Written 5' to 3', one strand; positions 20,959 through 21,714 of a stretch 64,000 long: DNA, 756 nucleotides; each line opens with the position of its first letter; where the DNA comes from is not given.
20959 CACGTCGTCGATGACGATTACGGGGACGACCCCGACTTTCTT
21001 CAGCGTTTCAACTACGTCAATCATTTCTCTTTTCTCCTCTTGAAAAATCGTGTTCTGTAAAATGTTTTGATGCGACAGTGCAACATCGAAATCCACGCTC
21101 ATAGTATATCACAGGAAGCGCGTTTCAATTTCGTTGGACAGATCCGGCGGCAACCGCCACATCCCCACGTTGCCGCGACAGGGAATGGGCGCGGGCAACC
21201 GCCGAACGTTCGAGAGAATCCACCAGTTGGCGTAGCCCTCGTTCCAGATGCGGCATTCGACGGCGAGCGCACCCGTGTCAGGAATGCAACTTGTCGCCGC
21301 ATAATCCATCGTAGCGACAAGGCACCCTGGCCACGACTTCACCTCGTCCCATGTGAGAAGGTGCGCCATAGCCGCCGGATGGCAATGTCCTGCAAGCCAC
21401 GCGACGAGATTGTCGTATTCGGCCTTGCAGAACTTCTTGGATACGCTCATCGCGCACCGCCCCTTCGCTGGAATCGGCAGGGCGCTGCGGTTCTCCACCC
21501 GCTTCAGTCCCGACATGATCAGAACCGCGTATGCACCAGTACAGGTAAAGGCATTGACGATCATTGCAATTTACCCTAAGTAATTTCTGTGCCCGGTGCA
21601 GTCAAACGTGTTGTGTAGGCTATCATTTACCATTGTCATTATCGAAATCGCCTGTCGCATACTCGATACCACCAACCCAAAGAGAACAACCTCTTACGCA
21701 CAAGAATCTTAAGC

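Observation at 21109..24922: Second restriction-modification island is a single minus-strand operon: endonuclease, m5C methyltransferase, RadC, vsr remnant, ASCH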

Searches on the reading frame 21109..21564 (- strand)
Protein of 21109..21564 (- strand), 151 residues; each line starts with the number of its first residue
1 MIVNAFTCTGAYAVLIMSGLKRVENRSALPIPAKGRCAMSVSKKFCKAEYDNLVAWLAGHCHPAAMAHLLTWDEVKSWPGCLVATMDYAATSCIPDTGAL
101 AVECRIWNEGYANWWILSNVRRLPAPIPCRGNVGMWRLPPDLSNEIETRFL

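Call 3: search_protein_families(library=pfam, proteins=[window:21109-21564:-], max_evalue=0.01)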
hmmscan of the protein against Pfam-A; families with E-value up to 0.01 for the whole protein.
window:21109-21564:- (151 aa): 0 families

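Call 4: search_protein_families(library=ncbifam, proteins=[window:21109-21564:-], max_evalue=0.01)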
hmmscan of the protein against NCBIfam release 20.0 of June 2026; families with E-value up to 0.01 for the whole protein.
window:21109-21564:- (151 aa): 0 families

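Call 9: find_encoding_contigs(protein=window:21109-21564:-, flank=10000, max_places=10)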
Protein window:21109-21564:- (151 aa): 10 contigs read that carry it; 8 places shown.
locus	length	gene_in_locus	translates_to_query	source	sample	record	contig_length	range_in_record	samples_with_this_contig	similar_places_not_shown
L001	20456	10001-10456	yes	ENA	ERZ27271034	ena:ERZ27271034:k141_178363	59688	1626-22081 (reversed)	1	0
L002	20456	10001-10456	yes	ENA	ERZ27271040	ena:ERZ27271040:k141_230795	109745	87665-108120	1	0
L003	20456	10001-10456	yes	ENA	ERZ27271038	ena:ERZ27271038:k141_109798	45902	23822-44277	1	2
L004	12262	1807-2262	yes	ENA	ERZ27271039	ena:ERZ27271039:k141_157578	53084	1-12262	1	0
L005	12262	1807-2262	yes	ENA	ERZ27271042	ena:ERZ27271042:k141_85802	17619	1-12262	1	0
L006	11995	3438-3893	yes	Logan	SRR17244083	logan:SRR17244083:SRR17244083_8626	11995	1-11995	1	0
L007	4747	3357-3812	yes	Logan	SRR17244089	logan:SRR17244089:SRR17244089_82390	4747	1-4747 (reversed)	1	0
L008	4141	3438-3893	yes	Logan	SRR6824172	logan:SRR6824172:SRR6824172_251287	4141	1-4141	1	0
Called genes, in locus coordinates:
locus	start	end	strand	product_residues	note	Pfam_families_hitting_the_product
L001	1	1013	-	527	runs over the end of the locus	PF12072:RNase_Y_N, PF01966:HD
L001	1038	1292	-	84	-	PF02609:Exonuc_VII_S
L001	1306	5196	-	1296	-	PF18076:FGAR-AT_N, PF18072:FGAR-AT_linker, PF02769:AIRS_C, PF22689:FGAR-AT_PurM_N-like, PF02769:AIRS_C, PF13507:GATase_5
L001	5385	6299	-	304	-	PF14257:DUF4349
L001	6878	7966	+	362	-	PF09519:RE_HindVP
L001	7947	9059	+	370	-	PF00145:DNA_methylase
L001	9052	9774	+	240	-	PF20582:UPF0758_N, PF04002:RadC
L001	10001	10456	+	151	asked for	-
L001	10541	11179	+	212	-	PF01081:Aldolase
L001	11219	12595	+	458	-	PF00728:Glyco_hydro_20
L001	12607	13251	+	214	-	-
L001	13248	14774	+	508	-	PF00512:HisKA, PF02518:HATPase_c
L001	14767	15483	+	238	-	PF00072:Response_reg, PF00486:Trans_reg_C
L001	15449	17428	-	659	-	PF14871:GHL6, PF19543:GH123_N (weak)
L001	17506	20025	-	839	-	PF02449:Glyco_hydro_42 (faint)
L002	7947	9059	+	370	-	PF00145:DNA_methylase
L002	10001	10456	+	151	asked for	-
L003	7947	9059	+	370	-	PF00145:DNA_methylase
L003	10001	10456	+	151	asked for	-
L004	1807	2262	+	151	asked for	-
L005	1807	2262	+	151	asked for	-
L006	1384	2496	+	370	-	PF00145:DNA_methylase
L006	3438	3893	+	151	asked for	-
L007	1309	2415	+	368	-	PF00145:DNA_methylase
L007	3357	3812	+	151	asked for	-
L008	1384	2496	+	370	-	PF00145:DNA_methylase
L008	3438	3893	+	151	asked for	-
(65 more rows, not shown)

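Call 10: find_homologous_proteins(query=window:21109-21564:-, max_evalue=0.001)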
Query window:21109-21564:- (151 aa): 316 proteins with E <= 0.001 among 330 candidates; the best 120 are listed.
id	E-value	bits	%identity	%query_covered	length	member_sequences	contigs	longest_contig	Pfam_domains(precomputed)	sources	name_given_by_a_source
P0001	1.2e-88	313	89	99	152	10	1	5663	-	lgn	-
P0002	9.1e-87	307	85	99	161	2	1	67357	-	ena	-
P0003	7.6e-85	301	84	99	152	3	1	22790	-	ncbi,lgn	-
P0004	7.2e-83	294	87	93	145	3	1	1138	-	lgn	-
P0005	1.7e-78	280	79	99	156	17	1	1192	-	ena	-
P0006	7.5e-77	275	75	98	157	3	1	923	-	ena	-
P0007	1.8e-76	274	77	99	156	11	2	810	-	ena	-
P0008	3.3e-76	273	77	99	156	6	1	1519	-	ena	-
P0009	1.1e-75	271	75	99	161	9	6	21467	-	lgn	-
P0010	3.2e-75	269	77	97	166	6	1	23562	-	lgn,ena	-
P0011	7.8e-75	268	78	97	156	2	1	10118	-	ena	-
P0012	9.8e-75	268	76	99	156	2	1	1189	-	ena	-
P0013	2.4e-74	267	73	99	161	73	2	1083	-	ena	-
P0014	3.9e-74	266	77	99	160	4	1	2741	-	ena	-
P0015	4.0e-74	266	77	97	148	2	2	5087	-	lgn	-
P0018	2.2e-73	264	79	94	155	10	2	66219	-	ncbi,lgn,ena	-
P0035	2.4e-70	254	71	99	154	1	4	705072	-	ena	-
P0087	3.2e-49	185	51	99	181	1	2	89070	-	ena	-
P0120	2.0e-43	166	53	97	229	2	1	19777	PF04002.21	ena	-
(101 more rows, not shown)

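Call 12: find_encoding_contigs(protein=P0120, flank=8000, max_places=2)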
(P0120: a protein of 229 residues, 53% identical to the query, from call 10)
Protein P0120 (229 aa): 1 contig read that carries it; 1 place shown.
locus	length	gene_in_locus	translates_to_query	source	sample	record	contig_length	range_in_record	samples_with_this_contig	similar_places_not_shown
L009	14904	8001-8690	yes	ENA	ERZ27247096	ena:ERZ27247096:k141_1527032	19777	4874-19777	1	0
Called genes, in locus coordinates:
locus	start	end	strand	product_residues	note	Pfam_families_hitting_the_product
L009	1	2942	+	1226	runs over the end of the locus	-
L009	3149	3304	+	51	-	-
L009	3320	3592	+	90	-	PF04359:DUF493 (weak)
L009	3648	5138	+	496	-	PF00497:SBP_bac_3, PF00528:BPD_transp_1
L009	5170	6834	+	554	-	PF00145:DNA_methylase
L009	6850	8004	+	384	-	PF09561:RE_HpaII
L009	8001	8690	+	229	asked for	PF04002:RadC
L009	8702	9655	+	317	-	PF02463:SMC_N (faint), PF00005:ABC_tran, PF13304:AAA_21 (weak)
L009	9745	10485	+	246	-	PF00497:SBP_bac_3, PF10613:Lig_chan-Glu_bd (faint)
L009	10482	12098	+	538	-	PF07228:SpoIIE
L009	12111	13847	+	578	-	PF01554:MatE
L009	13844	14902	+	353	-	?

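Call 13: find_encoding_contigs(protein=P0035, flank=8000, max_places=2)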
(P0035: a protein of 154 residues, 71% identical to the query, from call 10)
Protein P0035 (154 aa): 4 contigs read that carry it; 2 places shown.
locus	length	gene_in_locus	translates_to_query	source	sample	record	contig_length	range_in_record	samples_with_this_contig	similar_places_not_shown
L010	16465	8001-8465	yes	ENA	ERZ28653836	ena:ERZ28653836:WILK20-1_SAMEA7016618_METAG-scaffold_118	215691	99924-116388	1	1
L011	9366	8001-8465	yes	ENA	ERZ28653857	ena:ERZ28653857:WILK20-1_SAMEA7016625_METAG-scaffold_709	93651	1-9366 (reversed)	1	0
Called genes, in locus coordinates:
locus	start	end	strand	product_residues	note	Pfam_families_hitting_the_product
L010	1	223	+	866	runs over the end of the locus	PF12161:HsdM_N, PF02384:N6_Mtase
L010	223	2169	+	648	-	PF04326:SLFN_AlbA_2, PF13749:HATPase_c_4, PF21247:Fic-like_C (weak)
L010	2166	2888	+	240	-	PF01420:Methylase_S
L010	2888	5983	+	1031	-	PF04313:HSDR_N, PF04851:ResIII, PF18766:SWI2_SNF2, PF22679:T1R_D3-like, PF12008:EcoR124_C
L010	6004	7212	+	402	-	PF19658:DUF6161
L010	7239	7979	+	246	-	PF10544:T5orf172, PF13455:MUG113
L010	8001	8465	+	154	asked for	-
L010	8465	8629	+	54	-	-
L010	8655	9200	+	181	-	PF01613:Flavin_Reduct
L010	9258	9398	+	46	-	-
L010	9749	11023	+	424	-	PF25917:BSH_RND (weak), PF25876:HH_MFP_RND (weak), PF25954:Beta-barrel_RND_2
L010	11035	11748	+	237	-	PF00005:ABC_tran, PF13304:AAA_21 (faint)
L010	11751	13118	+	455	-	PF12704:MacB_PCD, PF02687:FtsX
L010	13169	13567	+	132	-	PF00383:dCMP_cyt_deam_1, PF08211:dCMP_cyt_deam_2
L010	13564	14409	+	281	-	PF03602:Cons_hypoth95 (faint), PF01555:N6_N4_Mtase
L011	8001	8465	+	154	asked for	-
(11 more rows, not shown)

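Call 15: find_encoding_contigs(protein=P0087, flank=8000, max_places=2)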
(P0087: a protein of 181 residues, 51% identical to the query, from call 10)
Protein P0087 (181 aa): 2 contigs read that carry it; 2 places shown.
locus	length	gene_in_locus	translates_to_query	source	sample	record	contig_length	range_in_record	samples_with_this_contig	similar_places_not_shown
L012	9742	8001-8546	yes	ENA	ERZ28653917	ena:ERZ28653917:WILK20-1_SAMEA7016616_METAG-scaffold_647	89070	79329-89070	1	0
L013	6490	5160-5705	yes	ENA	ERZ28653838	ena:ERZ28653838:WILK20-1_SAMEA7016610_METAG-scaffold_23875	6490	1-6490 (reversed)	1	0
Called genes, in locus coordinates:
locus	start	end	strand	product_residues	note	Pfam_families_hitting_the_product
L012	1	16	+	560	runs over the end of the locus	PF02463:SMC_N (faint), PF13175:AAA_15 (weak), PF13304:AAA_21, PF13175:AAA_15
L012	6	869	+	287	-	PF02086:MethyltransfD12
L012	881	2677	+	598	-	PF01555:N6_N4_Mtase, PF01170:UPF0020 (faint)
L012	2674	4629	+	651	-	PF02384:N6_Mtase, PF07669:Eco57I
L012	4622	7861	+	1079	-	PF02384:N6_Mtase (faint), PF07669:Eco57I (weak)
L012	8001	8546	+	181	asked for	-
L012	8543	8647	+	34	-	-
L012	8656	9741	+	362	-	?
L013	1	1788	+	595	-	?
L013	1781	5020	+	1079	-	PF02384:N6_Mtase (faint), PF07669:Eco57I (weak)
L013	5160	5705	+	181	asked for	-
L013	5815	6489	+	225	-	?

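Call 16: find_encoding_contigs(protein=P0018, flank=8000, max_places=2)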
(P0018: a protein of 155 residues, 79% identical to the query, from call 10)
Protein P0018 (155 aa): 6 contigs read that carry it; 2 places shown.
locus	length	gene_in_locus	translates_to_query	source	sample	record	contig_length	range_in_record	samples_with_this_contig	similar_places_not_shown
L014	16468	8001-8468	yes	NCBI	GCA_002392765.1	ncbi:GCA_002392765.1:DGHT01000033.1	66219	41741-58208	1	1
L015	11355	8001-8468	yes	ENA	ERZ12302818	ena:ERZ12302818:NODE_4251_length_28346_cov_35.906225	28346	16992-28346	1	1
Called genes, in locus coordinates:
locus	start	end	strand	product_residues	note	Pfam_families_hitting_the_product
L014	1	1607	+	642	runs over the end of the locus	PF00145:DNA_methylase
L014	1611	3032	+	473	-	PF02976:MutH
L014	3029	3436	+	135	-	PF04002:RadC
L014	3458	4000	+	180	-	PF03852:Vsr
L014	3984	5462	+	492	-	-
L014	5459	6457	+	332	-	PF13207:AAA_17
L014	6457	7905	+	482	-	PF08357:SEFIR, PF13676:TIR_2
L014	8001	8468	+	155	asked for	-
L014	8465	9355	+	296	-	-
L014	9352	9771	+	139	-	PF22740:PapZ_C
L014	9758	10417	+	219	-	-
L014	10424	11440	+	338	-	PF02661:Fic, PF13412:HTH_24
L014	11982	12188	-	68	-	-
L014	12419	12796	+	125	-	PF13828:DUF4190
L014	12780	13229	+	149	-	-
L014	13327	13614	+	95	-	-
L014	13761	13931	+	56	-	PF13237:Fer4_10 (weak), PF00037:Fer4 (weak), PF12838:Fer4_7 (weak), PF13187:Fer4_9 (weak), PF25160:LdpA_Fe-S-bd (weak), PF12797:Fer4_2 (weak), PF12837:Fer4_6, PF00037:Fer4, +4 more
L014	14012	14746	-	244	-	PF01643:Acyl-ACP_TE, PF20791:Acyl-ACP_TE_C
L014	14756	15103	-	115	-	PF04342:DMT_6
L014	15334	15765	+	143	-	PF00572:Ribosomal_L13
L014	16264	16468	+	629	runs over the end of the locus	PF00270:DEAD, PF04851:ResIII (weak), PF00271:Helicase_C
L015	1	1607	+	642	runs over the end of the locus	PF00145:DNA_methylase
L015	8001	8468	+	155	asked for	-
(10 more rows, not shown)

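Call 19: search_solved_structures(query=A1, max_evalue=10, show_alignments=2)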
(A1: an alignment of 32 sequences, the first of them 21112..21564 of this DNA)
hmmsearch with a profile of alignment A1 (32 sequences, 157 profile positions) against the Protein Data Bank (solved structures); distinct sequences matched with E-value up to 10: 9.
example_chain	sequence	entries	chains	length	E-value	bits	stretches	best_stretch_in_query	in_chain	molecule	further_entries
9kyk_A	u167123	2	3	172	0.001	21.9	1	12-152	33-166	Activating signal cointegrator 1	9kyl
8yew_A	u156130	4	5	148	0.0013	21.5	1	12-152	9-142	Activating signal cointegrator 1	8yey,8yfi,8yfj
2e5o_A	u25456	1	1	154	0.0015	21.3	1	12-152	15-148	Activating signal cointegrator 1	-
8yxw_A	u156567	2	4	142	0.0025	20.6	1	12-145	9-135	Activating signal cointegrator 1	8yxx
6kit_A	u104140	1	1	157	0.042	16.6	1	12-139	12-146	Uncharacterized protein CXorf40 homolog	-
9kyi_A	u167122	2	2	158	0.042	16.6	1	12-139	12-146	Protein EOLA1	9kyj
8alz_A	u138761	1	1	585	0.043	16.6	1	12-150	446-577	Activating signal cointegrator 1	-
6kir_A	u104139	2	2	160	0.044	16.6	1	12-139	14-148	Uncharacterized protein CXorf40 homolog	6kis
5y7d_A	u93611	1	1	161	0.13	15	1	11-139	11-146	Protein CXorf40A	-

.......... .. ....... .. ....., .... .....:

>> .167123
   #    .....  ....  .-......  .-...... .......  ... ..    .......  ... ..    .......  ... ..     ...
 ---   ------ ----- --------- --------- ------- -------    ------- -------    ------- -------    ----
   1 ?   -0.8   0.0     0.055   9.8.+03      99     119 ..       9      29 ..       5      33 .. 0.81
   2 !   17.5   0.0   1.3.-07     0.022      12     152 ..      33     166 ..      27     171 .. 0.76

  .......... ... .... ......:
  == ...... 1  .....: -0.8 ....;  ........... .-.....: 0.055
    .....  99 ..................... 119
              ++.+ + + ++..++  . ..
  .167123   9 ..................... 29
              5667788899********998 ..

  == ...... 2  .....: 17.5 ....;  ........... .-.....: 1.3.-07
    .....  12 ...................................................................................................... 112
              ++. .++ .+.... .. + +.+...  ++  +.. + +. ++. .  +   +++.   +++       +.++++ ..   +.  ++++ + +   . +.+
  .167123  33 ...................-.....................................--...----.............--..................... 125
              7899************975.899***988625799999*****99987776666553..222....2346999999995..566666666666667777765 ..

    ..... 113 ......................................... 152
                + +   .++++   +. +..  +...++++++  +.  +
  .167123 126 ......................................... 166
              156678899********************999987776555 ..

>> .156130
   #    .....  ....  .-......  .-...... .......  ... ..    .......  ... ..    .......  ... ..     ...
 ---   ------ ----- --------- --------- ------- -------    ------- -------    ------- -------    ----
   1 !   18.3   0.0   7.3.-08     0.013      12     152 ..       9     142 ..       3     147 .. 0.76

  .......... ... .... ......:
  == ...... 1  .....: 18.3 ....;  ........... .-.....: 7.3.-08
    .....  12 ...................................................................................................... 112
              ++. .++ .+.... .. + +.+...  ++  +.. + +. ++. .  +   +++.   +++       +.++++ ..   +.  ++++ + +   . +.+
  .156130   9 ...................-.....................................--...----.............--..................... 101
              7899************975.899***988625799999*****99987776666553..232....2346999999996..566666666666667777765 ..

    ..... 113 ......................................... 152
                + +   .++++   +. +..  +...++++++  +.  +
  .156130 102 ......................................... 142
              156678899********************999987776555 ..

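Call 20: find_related_loci(query=A1, collection=genome_contigs, flank=10000)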
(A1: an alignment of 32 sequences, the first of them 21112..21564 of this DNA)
Query A1 (151 aa) in genome_contigs; peptide patterns used: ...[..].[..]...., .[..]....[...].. (x = any residue, [..] = any of these).
78 stretches matched a pattern; 71 encode a relative of the query (tblastn E <= 1e-3); 69 distinct loci.
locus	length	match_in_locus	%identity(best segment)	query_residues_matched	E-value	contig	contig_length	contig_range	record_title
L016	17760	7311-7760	84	2-151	7e-85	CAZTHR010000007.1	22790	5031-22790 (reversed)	MAG TPA_asm: uncultured Lentisphaeraceae bacterium isolate SRP350583_co4_66 genome assembly, contig: NODE_2251_length_22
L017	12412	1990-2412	88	2-142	2e-83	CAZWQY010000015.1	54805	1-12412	MAG TPA_asm: uncultured Lentisphaeraceae bacterium isolate binchicken_co370_218 genome assembly, contig: NODE_782_length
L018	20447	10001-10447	77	1-149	1e-78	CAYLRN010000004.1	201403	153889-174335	MAG TPA_asm: uncultured Lentisphaeraceae bacterium isolate SRP225648_co1_977 genome assembly, contig: NODE_22_length_201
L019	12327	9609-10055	76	2-150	2e-76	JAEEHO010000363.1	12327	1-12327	MAG: Paludibacteraceae bacterium isolate Tb.RUG.124 k141_12342361_flag=1_multi=14.0000_len=12327, whole genome shotgun s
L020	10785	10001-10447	77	2-150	7e-76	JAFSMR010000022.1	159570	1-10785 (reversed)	MAG: Kiritimatiellae bacterium isolate RGIG3282 Goat_Reticulum-4__c181975, whole genome shotgun sequence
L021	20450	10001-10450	73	1-150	2e-74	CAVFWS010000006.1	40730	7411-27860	Clostridium sp. CAG:138 isolate H07615-L1_cleanbin_000049 genome assembly, contig: Spades_H07615-L1_contig_540, whole ge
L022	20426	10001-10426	79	1-142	2e-74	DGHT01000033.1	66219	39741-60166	MAG TPA_asm: Verrucomicrobia bacterium UBA3841 UBA3841_contig_9883, whole genome shotgun sequence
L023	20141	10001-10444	72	2-149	4e-72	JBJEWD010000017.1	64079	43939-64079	MAG: Kiritimatiellia bacterium isolate LOHA06_bin.047 NODE_215_length_64079_cov_19.833578, whole genome shotgun sequence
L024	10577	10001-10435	72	2-146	2e-70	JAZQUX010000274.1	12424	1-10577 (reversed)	MAG: Eubacteriales bacterium isolate T1900045178_TC20190174.MAGScoT_cleanbin_000013 SGB_5210_k141_4273448, whole genome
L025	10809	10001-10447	62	2-150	4e-61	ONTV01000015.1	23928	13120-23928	uncultured Lentisphaerae bacterium isolate RUG632 genome assembly, contig: scaffold_1750, whole genome shotgun sequence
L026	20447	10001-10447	61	2-150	3e-59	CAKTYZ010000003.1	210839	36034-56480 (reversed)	MAG: uncultured Kiritimatiellaeota bacterium isolate REFINED_METABAT215_TOP10_CONTIGS_1500_ASSEMBLY_K77_MERGED__Hadza_Mo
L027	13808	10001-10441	61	4-150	7e-59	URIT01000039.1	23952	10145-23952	uncultured bacterium isolate UMGS1035 genome assembly, contig: NODE_1826_length_23952_cov_30.580952, whole genome shotgu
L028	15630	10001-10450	61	1-150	1e-58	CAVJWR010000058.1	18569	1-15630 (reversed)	Limosilactobacillus gorillae isolate H07618-L1_cleanbin_000041 genome assembly, contig: Spades_H07618-L1_contig_2332, wh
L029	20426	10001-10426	62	1-142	1e-57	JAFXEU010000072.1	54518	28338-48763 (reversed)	MAG: Kiritimatiellae bacterium isolate RGIG6350 Sheep_Rectum-4__c571072, whole genome shotgun sequence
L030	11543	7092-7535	59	1-147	2e-57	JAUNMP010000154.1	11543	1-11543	MAG: bacterium isolate S32M_St_metabat_107 NODE_3506_length_11543_cov_35.587134, whole genome shotgun sequence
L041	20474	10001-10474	47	1-146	3e-46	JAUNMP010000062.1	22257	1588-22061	MAG: bacterium isolate S32M_St_metabat_107 NODE_1529_length_22257_cov_40.339789, whole genome shotgun sequence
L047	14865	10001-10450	50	1-147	8e-44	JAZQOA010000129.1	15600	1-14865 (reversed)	MAG: Kiritimatiellia bacterium isolate T1900045243_TH20190013.MAGScoT_cleanbin_000096 SGB_5596_k141_3497123, whole genom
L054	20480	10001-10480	46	1-146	1e-41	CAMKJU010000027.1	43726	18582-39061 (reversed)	MAG: uncultured Lentisphaerae bacterium isolate SRR12081301_bin.91_metaWRAP_v1.3_MAG genome assembly, contig: ERZ1228976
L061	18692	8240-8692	48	1-146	1e-40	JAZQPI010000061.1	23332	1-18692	MAG: Kiritimatiellia bacterium isolate T1900045239_TH20190009.MAGScoT_cleanbin_000071 SGB_5510_k141_2847365, whole genom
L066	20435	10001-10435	50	1-142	5e-39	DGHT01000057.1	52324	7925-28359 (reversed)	MAG TPA_asm: Verrucomicrobia bacterium UBA3841 UBA3841_contig_772, whole genome shotgun sequence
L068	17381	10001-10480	45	1-146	1e-38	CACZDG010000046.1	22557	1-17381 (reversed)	uncultured bacterium isolate RUG12514 genome assembly, contig: RUG12514_asm_46, whole genome shotgun sequence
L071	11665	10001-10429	46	1-142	3e-35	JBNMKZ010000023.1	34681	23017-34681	MAG: Verrucomicrobiota bacterium isolate CM_BacUBA_137.30 k141_148179_length_34681_cov_42.0338, whole genome shotgun seq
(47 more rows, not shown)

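Call 24: predict_structure(alignment_id=A1)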
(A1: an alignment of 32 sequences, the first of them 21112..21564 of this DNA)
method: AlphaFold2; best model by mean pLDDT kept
length: 151 residues; sequences in the alignment: 32
mean_pLDDT: 93.8   pTM: 0.88
mean pLDDT of the five models: 93.8, 93.4, 93.4, 92.3, 91.9
residues with pLDDT >= 90: 127; 70-90: 24; 50-70: 0; < 50: 0
segments of 3 or more residues with pLDDT < 50: none
pLDDT, mean of each block of 10 residues (from residue 1): 95 96 94 95 97 94 88 97 97 89 92 95 95 92 93 73
secondary structure, 60 per line:
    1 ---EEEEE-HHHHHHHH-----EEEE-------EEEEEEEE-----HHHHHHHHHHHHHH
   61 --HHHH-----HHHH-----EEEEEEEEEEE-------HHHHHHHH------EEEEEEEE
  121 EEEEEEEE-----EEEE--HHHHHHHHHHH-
elements in order: E4-8 H10-17 E23-26 E34-41 H47-60 H63-66 H72-75 E81-91 H99-106 E113-128 E134-137 H140-150
